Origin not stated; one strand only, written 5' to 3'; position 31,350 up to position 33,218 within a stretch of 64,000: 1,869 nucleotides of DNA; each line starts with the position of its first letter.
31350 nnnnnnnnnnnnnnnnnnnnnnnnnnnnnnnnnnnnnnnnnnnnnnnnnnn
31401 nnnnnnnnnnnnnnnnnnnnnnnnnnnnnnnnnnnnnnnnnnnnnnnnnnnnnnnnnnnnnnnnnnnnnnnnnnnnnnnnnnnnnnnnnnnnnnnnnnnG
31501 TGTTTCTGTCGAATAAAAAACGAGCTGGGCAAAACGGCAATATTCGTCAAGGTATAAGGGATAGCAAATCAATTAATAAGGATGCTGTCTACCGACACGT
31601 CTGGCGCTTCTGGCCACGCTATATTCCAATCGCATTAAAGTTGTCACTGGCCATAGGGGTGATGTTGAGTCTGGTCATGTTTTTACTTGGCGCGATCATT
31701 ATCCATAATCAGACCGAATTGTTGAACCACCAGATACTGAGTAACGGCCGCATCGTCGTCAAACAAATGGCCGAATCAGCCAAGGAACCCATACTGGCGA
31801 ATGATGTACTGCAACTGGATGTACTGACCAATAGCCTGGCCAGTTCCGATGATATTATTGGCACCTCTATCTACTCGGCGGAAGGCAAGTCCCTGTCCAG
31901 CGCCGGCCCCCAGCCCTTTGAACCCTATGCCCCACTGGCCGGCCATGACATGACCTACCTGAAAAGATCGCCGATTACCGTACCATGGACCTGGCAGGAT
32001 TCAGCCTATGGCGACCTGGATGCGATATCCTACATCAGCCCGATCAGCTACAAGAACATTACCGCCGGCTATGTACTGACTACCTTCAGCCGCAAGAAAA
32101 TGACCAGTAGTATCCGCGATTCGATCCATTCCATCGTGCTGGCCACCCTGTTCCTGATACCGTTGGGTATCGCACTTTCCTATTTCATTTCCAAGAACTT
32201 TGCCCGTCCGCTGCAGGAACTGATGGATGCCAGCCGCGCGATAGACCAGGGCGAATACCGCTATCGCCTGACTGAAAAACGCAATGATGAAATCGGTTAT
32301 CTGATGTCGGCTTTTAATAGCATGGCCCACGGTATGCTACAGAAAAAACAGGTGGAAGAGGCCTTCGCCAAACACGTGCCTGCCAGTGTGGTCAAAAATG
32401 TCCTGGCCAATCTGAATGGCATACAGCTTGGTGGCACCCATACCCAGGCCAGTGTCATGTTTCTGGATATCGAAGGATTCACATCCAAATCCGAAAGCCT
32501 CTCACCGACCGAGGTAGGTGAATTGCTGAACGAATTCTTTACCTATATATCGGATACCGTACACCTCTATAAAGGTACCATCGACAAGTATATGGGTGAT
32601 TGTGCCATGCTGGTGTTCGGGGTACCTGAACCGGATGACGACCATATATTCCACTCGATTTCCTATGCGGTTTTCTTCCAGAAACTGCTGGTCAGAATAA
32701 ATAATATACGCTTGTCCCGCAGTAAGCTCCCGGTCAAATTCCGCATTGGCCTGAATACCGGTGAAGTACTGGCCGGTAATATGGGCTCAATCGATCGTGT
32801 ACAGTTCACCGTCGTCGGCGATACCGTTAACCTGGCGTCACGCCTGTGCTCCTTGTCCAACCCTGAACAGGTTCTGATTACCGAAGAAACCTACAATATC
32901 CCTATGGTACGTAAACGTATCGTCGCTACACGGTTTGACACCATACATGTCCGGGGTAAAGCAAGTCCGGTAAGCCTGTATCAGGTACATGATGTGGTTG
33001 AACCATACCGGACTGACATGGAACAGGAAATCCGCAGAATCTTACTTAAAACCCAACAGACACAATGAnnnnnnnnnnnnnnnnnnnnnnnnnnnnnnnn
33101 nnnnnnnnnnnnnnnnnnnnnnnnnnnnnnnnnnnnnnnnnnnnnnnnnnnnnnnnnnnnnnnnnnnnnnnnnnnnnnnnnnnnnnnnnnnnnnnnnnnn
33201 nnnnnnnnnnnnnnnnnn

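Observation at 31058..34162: Membrane HAMP-cyclase translationally coupled to a TPR lipoprotein, preceded by a 440-bp AT-rich leader with a perfect hairpin operator candidate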

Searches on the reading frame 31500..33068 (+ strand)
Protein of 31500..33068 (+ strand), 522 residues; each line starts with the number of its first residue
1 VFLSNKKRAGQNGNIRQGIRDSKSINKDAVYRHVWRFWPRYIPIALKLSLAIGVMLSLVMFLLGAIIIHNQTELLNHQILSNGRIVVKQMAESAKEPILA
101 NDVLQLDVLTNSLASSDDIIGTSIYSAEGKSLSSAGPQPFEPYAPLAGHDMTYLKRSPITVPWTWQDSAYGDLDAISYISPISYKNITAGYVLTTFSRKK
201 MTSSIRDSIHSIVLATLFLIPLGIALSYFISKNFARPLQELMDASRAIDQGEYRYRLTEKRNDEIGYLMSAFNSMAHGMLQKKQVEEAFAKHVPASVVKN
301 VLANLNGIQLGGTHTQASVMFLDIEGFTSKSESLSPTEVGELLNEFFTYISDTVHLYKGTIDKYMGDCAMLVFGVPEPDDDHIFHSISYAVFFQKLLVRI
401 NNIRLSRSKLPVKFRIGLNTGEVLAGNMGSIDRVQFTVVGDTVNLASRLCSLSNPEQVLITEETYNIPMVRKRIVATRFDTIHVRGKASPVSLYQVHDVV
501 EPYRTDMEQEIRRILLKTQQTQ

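Call 4: search_protein_families(library=pfam, proteins=[window:31500-33068:+], max_evalue=0.01)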
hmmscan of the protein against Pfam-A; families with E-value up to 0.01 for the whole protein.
window:31500-33068:+ (522 aa): 3 families
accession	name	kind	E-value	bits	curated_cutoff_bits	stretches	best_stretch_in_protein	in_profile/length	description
PF00211.25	Guanylate_cyc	-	2.9e-30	105.7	21.9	1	314-496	6-181/183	Adenylate and Guanylate cyclase catalytic domain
PF00672.30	HAMP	-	8.1e-12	45.7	25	1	229-278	1-50/53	HAMP domain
PF10144.15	SMP_2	-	0.00016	21.8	28.9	1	52-136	18-103/159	Bacterial virulence factor haemolysin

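Call 5: search_protein_families(library=ncbifam, proteins=[window:31500-33068:+], max_evalue=0.01)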
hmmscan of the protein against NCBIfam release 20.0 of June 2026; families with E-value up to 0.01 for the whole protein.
window:31500-33068:+ (522 aa): 27 families (the best 25 are shown)
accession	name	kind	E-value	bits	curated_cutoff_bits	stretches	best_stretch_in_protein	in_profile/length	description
NF038263.1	prot_phos_SiaA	equivalog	1.7e-11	43.4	700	1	206-281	305-381/658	biofilm regulation protein phosphatase SiaA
NF033092.0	HK_WalK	equivalog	2.3e-10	39.7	725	1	178-290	144-257/594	cell wall metabolism sensor histidine kinase WalK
NF053592.1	HK_near_YfiR_like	equivalog_domain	4.7e-10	39.4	194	1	173-275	115-217/223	sensor histidine kinase, YfiR-like protein-associated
NF008184.0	PRK10935.1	equivalog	3.7e-09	35.8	553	1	193-280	139-223/565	nitrate/nitrite two-component system sensor histidine kinase NarQ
NF012163.2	BaeS_SmeS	equivalog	8.3e-09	34.9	500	1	219-289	173-243/457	sensor histidine kinase efflux regulator BaeS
NF007004.0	PRK09467.1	equivalog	3.3e-08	32.8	415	1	203-282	149-228/440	two-component system sensor histidine kinase EnvZ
NF041210.1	his_kin_PieS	equivalog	1.2e-07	31.1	850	1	166-283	124-240/474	two component system sensor histidine kinase PieS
NF007423.1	PRK09966.1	equivalog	1.7e-07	30.5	325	1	56-281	16-223/390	diguanylate cyclase DgcN/YfiN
NF047496.1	HK_LIC11548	equivalog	1.9e-07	30.3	750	1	185-283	253-348/589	LIC_11548 family sensor histidine kinase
NF040691.1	MtrAB_MtrB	equivalog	7.1e-07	28.6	450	1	192-282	170-260/507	MtrAB system histidine kinase MtrB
TIGR01386.1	cztS_silS_copS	subfamily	8.4e-07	28.3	292.55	1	45-277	5-232/457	heavy metal sensor histidine kinase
NF007837.0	PRK10549.1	equivalog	3.8e-06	25.9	603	1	220-294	174-248/466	envelope stress sensor histidine kinase BaeS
NF011874.0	PRK15347.1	equivalog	4.4e-06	25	852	1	193-277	279-364/921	two component system sensor kinase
NF012226.0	AdeS_HK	equivalog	8.7e-06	25.1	500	1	206-279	57-131/353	two-component sensor histidine kinase AdeS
NF058645.1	MCPCtpMPsAe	equivalog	4.6e-05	22.4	900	1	197-276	192-273/558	methyl-accepting chemotaxis protein CtpM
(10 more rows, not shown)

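Call 8: find_homologous_proteins(query=window:31500-33068:+)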
Query window:31500-33068:+ (522 aa): 3989 proteins with E <= 0.001 among 8000 candidates; the best 120 are listed.
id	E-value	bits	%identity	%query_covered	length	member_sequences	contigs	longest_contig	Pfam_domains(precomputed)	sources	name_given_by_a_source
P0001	0.0e+0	1030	87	100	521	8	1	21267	PF00672.31,PF00211.26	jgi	-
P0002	9.1e-186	637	55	96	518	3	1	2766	PF00672.31,PF10144.16,PF00211.26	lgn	-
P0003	5.4e-185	634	57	92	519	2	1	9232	PF00672.31,PF00211.26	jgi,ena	-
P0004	6.3e-185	634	57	93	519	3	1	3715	PF00672.31,PF00211.26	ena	-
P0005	7.5e-185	634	57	93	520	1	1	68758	PF00672.31,PF10144.16,PF00211.26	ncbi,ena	-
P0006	4.2e-184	631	57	92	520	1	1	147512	PF00672.31,PF10144.16,PF00211.26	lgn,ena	-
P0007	9.8e-184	630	54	99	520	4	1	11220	PF00672.31,PF10144.16,PF00211.26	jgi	jgi:adenylate cyclase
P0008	1.5e-180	619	53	98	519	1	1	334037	PF00672.31,PF10144.16,PF00211.26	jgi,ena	-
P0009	2.3e-180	619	55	93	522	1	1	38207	PF00672.31,PF10144.16,PF00211.26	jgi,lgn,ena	-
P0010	3.0e-179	615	55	94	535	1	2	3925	PF00672.31,PF00211.26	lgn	-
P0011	3.0e-179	615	54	98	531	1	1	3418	PF00672.31,PF00211.26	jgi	jgi:adenylate cyclase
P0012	2.1e-178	612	54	94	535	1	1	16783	PF00672.31,PF00211.26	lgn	-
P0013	2.2e-178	612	57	92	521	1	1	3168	PF00672.31,PF00211.26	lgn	-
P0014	5.7e-178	611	54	93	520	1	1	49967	PF00672.31,PF00211.26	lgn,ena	-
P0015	7.3e-178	610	53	92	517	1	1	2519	PF00672.31,PF00211.26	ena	-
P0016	4.2e-177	608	54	93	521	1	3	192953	PF00672.31,PF10144.16,PF00211.26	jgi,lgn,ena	-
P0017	4.6e-177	608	53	92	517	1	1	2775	PF00672.31,PF00211.26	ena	-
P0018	1.3e-175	603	54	93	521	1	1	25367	PF00672.31,PF10144.16,PF00211.26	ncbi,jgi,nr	ncbi:MAG: HAMP domain-containing protein [Gammaproteobacteria bacterium]|nr:HAMP domain-containing p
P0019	2.4e-175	602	55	92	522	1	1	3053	PF00672.31,PF00211.26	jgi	jgi:adenylate cyclase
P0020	2.6e-175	602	54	94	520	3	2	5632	PF00672.31,PF00211.26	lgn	-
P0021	4.2e-175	601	56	93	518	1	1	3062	PF00672.31,PF00211.26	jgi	jgi:adenylate cyclase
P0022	6.0e-175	601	54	92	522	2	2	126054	PF00672.31,PF00211.26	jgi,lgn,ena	-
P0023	1.0e-174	600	55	94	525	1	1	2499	PF00672.31,PF00211.26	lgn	-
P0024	1.9e-174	599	54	97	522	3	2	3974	PF00672.31,PF00211.26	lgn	-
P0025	2.2e-174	599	54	93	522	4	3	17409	PF00672.31,PF00211.26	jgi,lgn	jgi:adenylate cyclase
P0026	1.2e-173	597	53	94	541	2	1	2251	PF00672.31,PF10144.16,PF00211.26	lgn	-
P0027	1.8e-173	596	55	92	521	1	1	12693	PF00672.31,PF00211.26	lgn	-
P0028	6.7e-173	594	52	98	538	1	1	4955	PF00672.31,PF00211.26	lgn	-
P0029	9.8e-173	594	55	95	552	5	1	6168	PF00672.31,PF00211.26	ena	-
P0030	1.6e-172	593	56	92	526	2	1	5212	PF00672.31,PF00211.26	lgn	-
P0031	7.1e-172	591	54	93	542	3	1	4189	PF00672.31,PF00211.26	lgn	-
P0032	2.2e-171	589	54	91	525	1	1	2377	PF00672.31,PF00211.26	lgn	-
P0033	1.1e-169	584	53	92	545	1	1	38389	PF00672.31,PF00211.26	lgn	-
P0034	1.4e-169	583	54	90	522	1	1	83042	PF00672.31,PF00211.26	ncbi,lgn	-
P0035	6.7e-165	568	51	93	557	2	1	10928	PF00672.31,PF00211.26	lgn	-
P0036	7.4e-165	568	52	91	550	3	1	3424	PF00672.31,PF00211.26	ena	-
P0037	7.7e-164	564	51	92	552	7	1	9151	PF00672.31,PF00211.26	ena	-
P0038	9.5e-163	561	50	95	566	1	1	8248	PF00672.31,PF00211.26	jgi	-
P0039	3.0e-161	556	51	92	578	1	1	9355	PF00672.31,PF00211.26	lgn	-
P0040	3.9e-161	555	49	93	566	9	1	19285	PF00672.31,PF00211.26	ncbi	-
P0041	4.2e-161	555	51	92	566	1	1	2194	PF00672.31,PF00211.26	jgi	-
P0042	5.6e-161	555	51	92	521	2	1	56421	PF00672.31,PF00211.26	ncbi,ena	-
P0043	2.6e-160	553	52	93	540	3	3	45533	PF00672.31,PF00211.26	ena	-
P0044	4.1e-160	552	50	92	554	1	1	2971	PF00672.31,PF00211.26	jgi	-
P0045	6.4e-158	545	50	92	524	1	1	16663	PF00672.31,PF00211.26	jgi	jgi:adenylate cyclase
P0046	4.4e-153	529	51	91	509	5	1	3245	PF00672.31,PF00211.26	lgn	-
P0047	4.2e-152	526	48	94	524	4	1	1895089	PF00672.31,PF10144.16,PF00211.26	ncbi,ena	-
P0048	1.3e-149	517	46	98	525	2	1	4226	PF00672.31,PF10144.16,PF00211.26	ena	-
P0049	5.8e-149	515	48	92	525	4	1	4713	PF00672.31,PF10144.16,PF00211.26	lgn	-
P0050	1.1e-148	514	49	91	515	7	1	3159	PF00672.31,PF00211.26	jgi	-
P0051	3.4e-147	509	48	91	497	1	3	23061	PF00672.31,PF00211.26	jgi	jgi:adenylate cyclase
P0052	7.1e-147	508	48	92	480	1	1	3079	PF00672.31,PF00211.26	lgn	-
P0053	1.1e-146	508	47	92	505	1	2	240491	PF00672.31,PF10144.16,PF00211.26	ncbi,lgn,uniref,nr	ncbi:HAMP domain-containing protein [Dissulfurirhabdus thermomarina]|uniref:HAMP domain-containing p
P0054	7.4e-146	505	47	91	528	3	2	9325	PF00672.31,PF00211.26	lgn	-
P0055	4.2e-145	502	45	93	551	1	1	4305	PF00672.31,PF00211.26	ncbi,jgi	-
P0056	7.0e-145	502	49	91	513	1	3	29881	PF00672.31,PF10144.16,PF00211.26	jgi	jgi:adenylate cyclase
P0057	4.1e-144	499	46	93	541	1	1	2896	PF00672.31,PF00211.26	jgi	jgi:adenylate cyclase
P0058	1.3e-143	498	47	97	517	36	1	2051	PF00672.31,PF00211.26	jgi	-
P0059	3.4e-143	496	47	93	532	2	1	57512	PF00672.31,PF00211.26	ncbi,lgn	ncbi:MAG: adenylate/guanylate cyclase domain-containing protein [Gammaproteobacteria bacterium]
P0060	4.3e-143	496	46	91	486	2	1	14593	PF00672.31,PF00211.26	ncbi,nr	ncbi:MAG: HAMP domain-containing protein [Gammaproteobacteria bacterium]|nr:HAMP domain-containing p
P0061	1.1e-142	494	48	93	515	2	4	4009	PF00672.31,PF10144.16,PF00211.26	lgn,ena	-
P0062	1.3e-142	494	45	91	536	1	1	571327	PF00672.31,PF00211.26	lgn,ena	-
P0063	1.6e-142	494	45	91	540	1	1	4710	PF00672.31,PF00211.26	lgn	-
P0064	3.8e-142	493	46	92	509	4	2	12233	PF00672.31,PF00211.26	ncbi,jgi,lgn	jgi:adenylate cyclase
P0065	7.5e-142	492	48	92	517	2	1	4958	PF00672.31,PF10144.16,PF00211.26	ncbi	-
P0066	1.1e-141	491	46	95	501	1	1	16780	PF00672.31,PF10144.16,PF00211.26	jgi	-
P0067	1.1e-141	491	47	92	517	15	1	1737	PF00672.31,PF00211.26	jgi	-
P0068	1.4e-141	491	48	92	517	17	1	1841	PF00672.31,PF10144.16,PF00211.26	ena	-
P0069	1.6e-141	491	45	92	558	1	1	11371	PF00672.31,PF00211.26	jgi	-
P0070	1.7e-141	491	48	92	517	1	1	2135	PF00672.31,PF00211.26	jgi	jgi:adenylate cyclase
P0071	2.0e-141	490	45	93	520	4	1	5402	PF00672.31,PF00211.26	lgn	-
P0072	2.2e-141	490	45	91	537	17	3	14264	PF00672.31,PF00211.26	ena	-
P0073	4.1e-141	489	45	93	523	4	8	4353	PF00672.31,PF00211.26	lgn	-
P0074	4.5e-141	489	48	92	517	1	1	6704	PF00672.31,PF00211.26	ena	-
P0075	5.4e-141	489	49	92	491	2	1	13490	PF00672.31,PF00211.26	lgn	-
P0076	5.6e-141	489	45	91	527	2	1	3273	PF00672.31,PF00211.26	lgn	-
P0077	6.6e-141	489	49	91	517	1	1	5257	PF00672.31,PF00211.26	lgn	-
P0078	7.2e-141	488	44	93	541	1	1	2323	PF00672.31,PF00211.26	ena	-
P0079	7.3e-141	488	47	93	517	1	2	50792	PF00672.31,PF00211.26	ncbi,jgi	-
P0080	7.4e-141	488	45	93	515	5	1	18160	PF00672.31,PF00211.26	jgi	jgi:adenylate cyclase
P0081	1.5e-140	487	48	92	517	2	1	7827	PF00672.31,PF00211.26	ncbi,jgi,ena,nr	ncbi:MAG: HAMP domain-containing protein [Gammaproteobacteria bacterium]|nr:HAMP domain-containing p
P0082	1.7e-140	487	45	93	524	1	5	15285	PF00672.31,PF00211.26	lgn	-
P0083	2.4e-140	487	47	94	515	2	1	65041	PF00672.31,PF00211.26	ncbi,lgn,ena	-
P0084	4.6e-140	486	45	92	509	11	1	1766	PF00672.31,PF00211.26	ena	-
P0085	7.6e-140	485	48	92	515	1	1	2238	PF00672.31,PF00211.26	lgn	-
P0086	1.0e-139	485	45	91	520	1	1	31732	PF00672.31,PF00211.26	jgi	jgi:adenylate cyclase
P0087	1.0e-139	485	44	91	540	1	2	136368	PF00672.31,PF00211.26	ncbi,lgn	-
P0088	1.1e-139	485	45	92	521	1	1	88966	PF00672.31,PF09984.16,PF00211.26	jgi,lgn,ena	-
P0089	1.2e-139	484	46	92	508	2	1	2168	PF00672.31,PF00211.26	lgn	-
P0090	1.4e-139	484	44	92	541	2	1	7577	PF00672.31,PF00211.26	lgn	-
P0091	1.6e-139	484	47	92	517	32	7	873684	PF00672.31,PF00211.26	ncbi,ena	-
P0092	2.1e-139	484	48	91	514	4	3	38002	PF00672.31,PF10144.16,PF00211.26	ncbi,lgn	ncbi:MAG: adenylate/guanylate cyclase domain-containing protein [Thioalkalispiraceae bacterium]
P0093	2.2e-139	484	45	91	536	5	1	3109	PF00672.31,PF00211.26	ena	-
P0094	2.4e-139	483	45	93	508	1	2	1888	PF00672.31,PF00211.26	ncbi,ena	-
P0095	2.4e-139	483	46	93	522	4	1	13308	PF00672.31,PF00211.26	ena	-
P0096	2.5e-139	483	48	93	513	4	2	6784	PF00672.31,PF10144.16,PF00211.26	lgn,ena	-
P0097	2.5e-139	483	46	93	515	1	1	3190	PF00672.31,PF10144.16,PF00211.26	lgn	-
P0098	3.5e-139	483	47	96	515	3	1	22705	PF00672.31,PF10144.16,PF00211.26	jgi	jgi:adenylate cyclase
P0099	5.2e-139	482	48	93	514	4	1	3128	PF00672.31,PF10144.16,PF00211.26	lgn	-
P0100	5.4e-139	482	48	91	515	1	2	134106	PF00672.31,PF10144.16,PF00211.26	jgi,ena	-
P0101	5.5e-139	482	47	94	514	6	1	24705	PF00672.31,PF10144.16,PF00211.26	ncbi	ncbi:MAG: adenylate/guanylate cyclase domain-containing protein [Gammaproteobacteria bacterium]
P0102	5.9e-139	482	45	91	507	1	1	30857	PF00672.31,PF10144.16,PF00211.26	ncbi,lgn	-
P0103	1.6e-138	481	45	92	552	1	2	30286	PF00672.31,PF10144.16,PF00211.26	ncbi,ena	-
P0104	1.6e-138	481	45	91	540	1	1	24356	PF00672.31,PF00211.26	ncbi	-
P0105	1.8e-138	481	44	93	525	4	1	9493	PF00672.31,PF00211.26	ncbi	-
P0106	1.8e-138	481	47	96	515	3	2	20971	PF00672.31,PF10144.16,PF00211.26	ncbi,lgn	-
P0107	3.3e-138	480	48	91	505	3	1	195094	PF00672.31,PF00211.26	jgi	-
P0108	5.0e-138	479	47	92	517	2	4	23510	PF00672.31,PF10144.16,PF00211.26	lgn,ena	-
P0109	6.1e-138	479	45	92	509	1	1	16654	PF00672.31,PF00211.26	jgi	jgi:adenylate cyclase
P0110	6.3e-138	479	45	92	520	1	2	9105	PF00672.31,PF00211.26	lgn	-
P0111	8.4e-138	478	47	92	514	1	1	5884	PF00672.31,PF00211.26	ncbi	-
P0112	8.9e-138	478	47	92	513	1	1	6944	PF00672.31,PF10144.16,PF00211.26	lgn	-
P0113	1.6e-137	477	46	93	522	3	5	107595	PF00672.31,PF00211.26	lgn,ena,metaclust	metaclust:\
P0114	1.8e-137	477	45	91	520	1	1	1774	PF00672.31,PF00211.26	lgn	-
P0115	3.2e-137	476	48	91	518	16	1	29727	PF00672.31,PF00211.26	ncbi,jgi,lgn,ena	-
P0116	7.7e-137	475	47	93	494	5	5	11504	PF00672.31,PF10144.16,PF00211.26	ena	-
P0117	8.7e-137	475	44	93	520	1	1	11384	PF00672.31,PF00211.26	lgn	-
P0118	1.6e-136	474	46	93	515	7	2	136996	PF00672.31,PF10144.16,PF00211.26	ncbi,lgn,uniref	ncbi:adenylate/guanylate cyclase domain-containing protein [Thiohalophilus sp.]|uniref:adenylate/gua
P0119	2.1e-136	474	47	94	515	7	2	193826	PF00672.31,PF10144.16,PF00211.26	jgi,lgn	-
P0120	2.3e-136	474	42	93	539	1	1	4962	PF00672.31,PF00211.26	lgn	-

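Call 13: find_encoding_contigs(protein=P0008, flank=5000, max_places=2)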
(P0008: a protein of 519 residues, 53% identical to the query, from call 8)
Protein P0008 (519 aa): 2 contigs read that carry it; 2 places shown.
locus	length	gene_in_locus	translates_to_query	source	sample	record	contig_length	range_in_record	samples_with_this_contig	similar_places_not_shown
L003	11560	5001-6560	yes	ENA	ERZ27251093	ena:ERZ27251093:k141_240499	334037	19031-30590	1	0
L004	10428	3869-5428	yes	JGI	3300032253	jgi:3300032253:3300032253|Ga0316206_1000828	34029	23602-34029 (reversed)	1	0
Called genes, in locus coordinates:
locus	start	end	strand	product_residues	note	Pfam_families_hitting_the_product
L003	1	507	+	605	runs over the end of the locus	PF27104:FimW_N, PF27125:FimW_C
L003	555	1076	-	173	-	PF00583:Acetyltransf_1, PF13527:Acetyltransf_9, PF13508:Acetyltransf_7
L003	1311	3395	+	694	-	PF13426:PAS_9 (faint), PF00990:GGDEF, PF00563:EAL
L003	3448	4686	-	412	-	PF06245:DUF1015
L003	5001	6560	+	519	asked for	PF10144:SMP_2 (weak), PF00672:HAMP, PF00211:Guanylate_cyc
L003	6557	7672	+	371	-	PF00515:TPR_1 (faint), PF07719:TPR_2 (faint)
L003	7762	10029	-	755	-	PF00521:DNA_topoisoIV, PF03989:DNA_gyraseA_C (faint)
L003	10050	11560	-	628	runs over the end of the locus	PF02518:HATPase_c, PF00204:DNA_gyraseB, PF01751:Toprim, PF00986:DNA_gyraseB_C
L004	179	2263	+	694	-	PF13426:PAS_9 (faint), PF00990:GGDEF, PF00563:EAL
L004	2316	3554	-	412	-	PF06245:DUF1015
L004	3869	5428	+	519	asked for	PF10144:SMP_2 (weak), PF00672:HAMP, PF00211:Guanylate_cyc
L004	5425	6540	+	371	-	PF00515:TPR_1 (faint), PF07719:TPR_2 (faint)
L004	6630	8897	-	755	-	PF00521:DNA_topoisoIV, PF03989:DNA_gyraseA_C (faint)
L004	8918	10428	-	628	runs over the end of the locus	PF02518:HATPase_c, PF00204:DNA_gyraseB, PF01751:Toprim, PF00986:DNA_gyraseB_C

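Call 14: find_encoding_contigs(protein=P0047, flank=5000, max_places=2)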
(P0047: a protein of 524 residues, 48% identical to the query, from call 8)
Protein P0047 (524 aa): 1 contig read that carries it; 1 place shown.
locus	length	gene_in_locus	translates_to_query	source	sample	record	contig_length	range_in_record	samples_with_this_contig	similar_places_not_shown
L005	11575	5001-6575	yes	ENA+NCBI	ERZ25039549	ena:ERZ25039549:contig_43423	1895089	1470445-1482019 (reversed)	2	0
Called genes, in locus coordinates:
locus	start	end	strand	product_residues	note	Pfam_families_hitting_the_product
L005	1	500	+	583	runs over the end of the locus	PF27104:FimW_N, PF27125:FimW_C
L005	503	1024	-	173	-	PF13527:Acetyltransf_9, PF00583:Acetyltransf_1, PF13673:Acetyltransf_10 (weak), PF13508:Acetyltransf_7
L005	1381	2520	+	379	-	PF00989:PAS (weak), PF13426:PAS_9 (weak), PF00990:GGDEF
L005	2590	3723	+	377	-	PF00563:EAL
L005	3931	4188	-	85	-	PF06245:DUF1015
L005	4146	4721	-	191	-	PF06245:DUF1015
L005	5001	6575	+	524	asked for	PF10144:SMP_2 (weak), PF00672:HAMP, PF00211:Guanylate_cyc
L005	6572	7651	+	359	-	-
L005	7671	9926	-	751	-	PF00521:DNA_topoisoIV, PF03989:DNA_gyraseA_C (faint)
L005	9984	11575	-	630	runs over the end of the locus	PF02518:HATPase_c, PF00204:DNA_gyraseB, PF01751:Toprim, PF00986:DNA_gyraseB_C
